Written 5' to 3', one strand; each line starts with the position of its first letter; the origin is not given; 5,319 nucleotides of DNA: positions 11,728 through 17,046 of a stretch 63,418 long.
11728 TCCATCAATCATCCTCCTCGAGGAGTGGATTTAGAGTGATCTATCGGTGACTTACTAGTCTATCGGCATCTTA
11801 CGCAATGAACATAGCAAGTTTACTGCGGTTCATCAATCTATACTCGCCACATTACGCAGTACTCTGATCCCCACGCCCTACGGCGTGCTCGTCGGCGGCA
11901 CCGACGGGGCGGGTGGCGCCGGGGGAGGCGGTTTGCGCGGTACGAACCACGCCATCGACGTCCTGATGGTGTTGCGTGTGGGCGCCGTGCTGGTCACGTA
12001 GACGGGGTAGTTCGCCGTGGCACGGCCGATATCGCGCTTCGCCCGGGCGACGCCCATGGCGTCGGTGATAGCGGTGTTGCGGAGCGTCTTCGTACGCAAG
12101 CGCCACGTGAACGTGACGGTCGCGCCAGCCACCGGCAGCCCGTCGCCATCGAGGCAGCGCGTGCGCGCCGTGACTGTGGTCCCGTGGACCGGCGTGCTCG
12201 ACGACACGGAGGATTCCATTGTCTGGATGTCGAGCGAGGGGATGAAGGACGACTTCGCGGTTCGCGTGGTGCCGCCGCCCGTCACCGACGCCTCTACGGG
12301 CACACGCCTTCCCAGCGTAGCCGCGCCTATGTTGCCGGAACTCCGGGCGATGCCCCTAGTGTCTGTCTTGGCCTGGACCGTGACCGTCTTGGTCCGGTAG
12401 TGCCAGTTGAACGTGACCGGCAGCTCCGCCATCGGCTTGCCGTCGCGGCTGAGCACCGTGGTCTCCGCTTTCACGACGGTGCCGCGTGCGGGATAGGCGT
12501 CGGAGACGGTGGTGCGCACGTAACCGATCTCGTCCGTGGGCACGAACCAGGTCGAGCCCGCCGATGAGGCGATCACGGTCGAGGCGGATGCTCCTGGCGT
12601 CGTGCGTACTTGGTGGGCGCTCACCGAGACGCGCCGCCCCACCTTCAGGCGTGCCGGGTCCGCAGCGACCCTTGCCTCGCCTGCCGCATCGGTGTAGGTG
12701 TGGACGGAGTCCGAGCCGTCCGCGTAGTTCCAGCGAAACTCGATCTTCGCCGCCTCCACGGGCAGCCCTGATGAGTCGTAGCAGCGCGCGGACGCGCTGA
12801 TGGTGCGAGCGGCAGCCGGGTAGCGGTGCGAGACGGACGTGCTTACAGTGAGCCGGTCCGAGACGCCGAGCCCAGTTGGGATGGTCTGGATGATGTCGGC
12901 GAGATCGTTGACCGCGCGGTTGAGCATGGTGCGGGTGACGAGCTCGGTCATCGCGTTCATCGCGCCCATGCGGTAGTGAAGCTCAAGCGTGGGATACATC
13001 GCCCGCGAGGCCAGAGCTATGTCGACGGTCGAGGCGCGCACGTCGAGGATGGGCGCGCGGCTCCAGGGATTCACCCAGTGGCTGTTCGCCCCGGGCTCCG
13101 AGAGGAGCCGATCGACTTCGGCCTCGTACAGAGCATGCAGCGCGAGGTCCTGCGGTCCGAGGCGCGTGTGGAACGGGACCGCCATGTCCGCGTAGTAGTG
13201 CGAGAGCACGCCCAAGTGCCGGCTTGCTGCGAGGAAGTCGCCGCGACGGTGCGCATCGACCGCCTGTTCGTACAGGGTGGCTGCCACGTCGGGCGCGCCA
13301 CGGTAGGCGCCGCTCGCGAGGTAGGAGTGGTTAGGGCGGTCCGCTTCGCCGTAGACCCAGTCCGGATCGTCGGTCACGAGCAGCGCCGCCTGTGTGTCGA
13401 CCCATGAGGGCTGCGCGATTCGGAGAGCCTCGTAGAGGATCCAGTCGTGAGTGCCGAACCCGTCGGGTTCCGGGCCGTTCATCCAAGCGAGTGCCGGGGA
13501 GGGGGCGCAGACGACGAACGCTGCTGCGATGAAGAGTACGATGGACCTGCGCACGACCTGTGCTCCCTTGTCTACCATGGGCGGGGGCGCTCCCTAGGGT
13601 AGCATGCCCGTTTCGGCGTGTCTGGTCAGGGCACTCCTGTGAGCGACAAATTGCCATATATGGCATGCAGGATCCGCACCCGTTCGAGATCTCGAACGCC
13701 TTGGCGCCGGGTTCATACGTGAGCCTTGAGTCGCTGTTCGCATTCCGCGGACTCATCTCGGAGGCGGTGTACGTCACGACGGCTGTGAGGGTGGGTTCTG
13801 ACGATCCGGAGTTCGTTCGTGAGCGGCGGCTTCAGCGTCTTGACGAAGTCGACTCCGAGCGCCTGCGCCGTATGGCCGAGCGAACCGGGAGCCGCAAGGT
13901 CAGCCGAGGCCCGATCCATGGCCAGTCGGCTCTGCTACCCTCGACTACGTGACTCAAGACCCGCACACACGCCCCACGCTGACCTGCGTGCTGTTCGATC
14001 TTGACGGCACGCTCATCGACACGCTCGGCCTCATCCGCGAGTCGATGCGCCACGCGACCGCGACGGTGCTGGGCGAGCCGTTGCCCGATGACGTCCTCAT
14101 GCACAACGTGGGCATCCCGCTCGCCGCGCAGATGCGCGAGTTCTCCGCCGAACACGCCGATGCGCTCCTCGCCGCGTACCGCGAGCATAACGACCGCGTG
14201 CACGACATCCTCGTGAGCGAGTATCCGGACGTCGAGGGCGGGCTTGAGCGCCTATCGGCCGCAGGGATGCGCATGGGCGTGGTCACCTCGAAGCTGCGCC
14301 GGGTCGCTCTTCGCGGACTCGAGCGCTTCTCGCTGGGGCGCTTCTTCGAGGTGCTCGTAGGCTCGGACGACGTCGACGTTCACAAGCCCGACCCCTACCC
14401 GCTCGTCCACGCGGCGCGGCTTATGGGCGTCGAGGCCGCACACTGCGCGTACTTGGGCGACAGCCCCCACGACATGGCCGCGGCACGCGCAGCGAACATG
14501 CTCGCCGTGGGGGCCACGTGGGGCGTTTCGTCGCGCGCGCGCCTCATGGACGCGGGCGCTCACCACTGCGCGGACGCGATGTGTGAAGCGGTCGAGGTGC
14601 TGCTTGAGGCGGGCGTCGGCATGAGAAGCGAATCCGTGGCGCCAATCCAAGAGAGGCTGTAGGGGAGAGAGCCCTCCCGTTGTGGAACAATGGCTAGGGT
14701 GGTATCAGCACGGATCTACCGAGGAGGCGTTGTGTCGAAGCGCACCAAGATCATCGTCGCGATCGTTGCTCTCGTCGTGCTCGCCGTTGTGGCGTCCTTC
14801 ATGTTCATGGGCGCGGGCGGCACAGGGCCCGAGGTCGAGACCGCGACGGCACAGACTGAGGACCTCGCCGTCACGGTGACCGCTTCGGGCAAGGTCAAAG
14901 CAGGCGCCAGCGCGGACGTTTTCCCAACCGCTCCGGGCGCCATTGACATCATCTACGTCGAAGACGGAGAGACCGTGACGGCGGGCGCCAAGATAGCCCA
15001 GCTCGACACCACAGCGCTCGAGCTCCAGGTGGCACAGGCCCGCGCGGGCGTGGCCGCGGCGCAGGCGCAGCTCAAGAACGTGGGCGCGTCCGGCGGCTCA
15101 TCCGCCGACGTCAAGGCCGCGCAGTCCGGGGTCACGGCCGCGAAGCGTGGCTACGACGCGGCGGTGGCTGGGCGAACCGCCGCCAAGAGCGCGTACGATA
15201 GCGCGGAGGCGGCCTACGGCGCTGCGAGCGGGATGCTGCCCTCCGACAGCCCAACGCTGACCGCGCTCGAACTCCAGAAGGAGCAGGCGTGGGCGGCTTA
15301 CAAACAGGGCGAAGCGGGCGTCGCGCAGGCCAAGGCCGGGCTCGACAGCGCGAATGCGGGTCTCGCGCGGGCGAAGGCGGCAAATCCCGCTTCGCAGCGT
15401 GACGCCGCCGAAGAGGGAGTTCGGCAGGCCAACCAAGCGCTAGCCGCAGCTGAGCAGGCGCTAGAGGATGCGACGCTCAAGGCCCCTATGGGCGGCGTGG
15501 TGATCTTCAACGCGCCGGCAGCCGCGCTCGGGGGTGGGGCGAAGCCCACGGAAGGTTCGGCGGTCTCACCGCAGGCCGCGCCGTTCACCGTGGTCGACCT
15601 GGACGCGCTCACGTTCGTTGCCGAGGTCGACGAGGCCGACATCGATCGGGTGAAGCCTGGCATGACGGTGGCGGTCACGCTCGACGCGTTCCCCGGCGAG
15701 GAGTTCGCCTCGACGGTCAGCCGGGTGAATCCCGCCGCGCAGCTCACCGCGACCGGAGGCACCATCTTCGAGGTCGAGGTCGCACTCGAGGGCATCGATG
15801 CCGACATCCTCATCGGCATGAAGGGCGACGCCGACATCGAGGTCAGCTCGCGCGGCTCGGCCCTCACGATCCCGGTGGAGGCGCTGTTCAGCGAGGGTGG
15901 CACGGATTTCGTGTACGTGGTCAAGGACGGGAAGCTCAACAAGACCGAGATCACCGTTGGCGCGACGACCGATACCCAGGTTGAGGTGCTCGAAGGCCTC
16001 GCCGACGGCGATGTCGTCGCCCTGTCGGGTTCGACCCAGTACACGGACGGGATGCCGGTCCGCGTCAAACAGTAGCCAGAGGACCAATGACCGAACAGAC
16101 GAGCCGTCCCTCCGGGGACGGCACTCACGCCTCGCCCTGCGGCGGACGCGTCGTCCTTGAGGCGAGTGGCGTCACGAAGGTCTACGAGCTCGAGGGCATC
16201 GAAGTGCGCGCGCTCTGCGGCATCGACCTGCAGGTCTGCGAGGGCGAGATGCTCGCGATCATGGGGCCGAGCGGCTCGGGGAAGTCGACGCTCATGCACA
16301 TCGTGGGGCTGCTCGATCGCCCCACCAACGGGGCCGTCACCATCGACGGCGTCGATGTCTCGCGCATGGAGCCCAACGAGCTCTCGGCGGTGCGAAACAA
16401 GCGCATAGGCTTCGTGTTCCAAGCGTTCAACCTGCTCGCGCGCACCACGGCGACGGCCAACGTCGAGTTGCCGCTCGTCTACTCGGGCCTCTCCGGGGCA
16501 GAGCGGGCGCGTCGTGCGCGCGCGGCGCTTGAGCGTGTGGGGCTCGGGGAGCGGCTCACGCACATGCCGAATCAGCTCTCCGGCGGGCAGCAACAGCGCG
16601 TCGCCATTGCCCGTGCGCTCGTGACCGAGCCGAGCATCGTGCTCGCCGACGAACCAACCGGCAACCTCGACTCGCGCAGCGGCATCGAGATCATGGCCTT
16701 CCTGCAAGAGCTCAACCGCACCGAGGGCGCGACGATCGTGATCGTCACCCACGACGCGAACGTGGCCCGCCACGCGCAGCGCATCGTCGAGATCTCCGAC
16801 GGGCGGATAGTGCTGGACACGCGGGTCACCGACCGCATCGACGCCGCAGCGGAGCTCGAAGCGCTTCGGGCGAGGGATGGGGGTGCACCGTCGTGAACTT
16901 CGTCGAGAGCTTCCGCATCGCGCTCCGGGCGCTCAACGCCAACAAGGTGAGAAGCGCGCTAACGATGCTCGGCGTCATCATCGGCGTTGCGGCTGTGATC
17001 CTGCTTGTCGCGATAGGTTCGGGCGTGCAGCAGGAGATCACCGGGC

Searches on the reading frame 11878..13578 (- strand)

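Call 84: search_protein_families(library=pfam, proteins=[window:11878-13578:-], max_evalue=0.0001)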
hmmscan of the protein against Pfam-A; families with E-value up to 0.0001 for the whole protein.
window:11878-13578:- (566 aa): 4 families
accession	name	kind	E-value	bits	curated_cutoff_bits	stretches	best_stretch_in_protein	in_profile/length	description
PF02369.22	Big_1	-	2.4e-11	44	34.9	0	467-515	17-66/93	Bacterial Ig-like domain (group 1)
PF20598.4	DUF6795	-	1e-08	35.8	27.4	0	270-306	8-45/103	Domain of unknown function (DUF6795)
PF00882.24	Zn_dep_PLPC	-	4.5e-07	30.4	26.8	1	71-160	35-125/167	Zinc dependent phospholipase C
PF10670.15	DUF4198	-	9.6e-05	23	34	0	378-411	155-191/209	Domain of unknown function (DUF4198)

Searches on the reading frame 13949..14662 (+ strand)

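Call 84: search_protein_families(library=pfam, proteins=[window:13949-14662:+], max_evalue=0.0001)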
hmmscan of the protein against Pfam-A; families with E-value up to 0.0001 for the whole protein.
window:13949-14662:+ (237 aa): 4 families
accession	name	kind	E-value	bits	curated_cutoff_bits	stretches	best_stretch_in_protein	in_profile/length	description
PF13419.12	HAD_2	-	1.4e-38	133.2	23.8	1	14-188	1-177/178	Haloacid dehalogenase-like hydrolase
PF00702.32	Hydrolase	-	6.8e-25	89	26.4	1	13-183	3-191/191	haloacid dehalogenase-like hydrolase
PF12710.13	HAD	-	1.8e-13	51.8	27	1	14-180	1-189/189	haloacid dehalogenase-like hydrolase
PF13242.12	Hydrolase_like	-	5.3e-07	29.9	22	1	145-210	3-71/75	HAD-hyrolase-like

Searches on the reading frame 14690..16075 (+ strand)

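Call 84: search_protein_families(library=pfam, proteins=[window:14690-16075:+], max_evalue=0.0001)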
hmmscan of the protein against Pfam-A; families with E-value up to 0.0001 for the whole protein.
window:14690-16075:+ (461 aa): 2 families
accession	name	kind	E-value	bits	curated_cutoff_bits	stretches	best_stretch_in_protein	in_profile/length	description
PF16576.10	HlyD_D23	-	5.8e-15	55.6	30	1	60-351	3-189/214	Barrel-sandwich domain of CusB or HlyD membrane-fusion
PF13437.12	HlyD_3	-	2.3e-08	35.2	22.2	1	262-369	1-96/106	HlyD family secretion protein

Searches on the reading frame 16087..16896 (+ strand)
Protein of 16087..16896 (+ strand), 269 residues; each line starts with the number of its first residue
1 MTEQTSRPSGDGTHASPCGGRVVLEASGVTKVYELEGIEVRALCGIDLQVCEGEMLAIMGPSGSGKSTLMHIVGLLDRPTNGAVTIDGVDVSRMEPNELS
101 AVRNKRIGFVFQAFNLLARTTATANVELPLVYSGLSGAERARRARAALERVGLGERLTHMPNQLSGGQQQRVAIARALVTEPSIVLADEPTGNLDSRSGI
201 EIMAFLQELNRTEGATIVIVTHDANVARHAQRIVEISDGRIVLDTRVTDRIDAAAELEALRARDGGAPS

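Call 84: search_protein_families(library=pfam, proteins=[window:16087-16896:+], max_evalue=0.0001)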
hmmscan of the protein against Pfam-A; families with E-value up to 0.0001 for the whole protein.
window:16087-16896:+ (269 aa): 3 families
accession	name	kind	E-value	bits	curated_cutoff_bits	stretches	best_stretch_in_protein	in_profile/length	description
PF00005.33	ABC_tran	-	5.1e-34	118.2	25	1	45-191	3-136/137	ABC transporter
PF02463.25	SMC_N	-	2.6e-06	27.4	40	0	161-237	134-212/220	RecF/RecN/SMC N terminal domain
PF13304.12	AAA_21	-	8.7e-06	26.4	27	0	56-87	2-36/304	AAA domain, putative AbiEii toxin, Type IV TA system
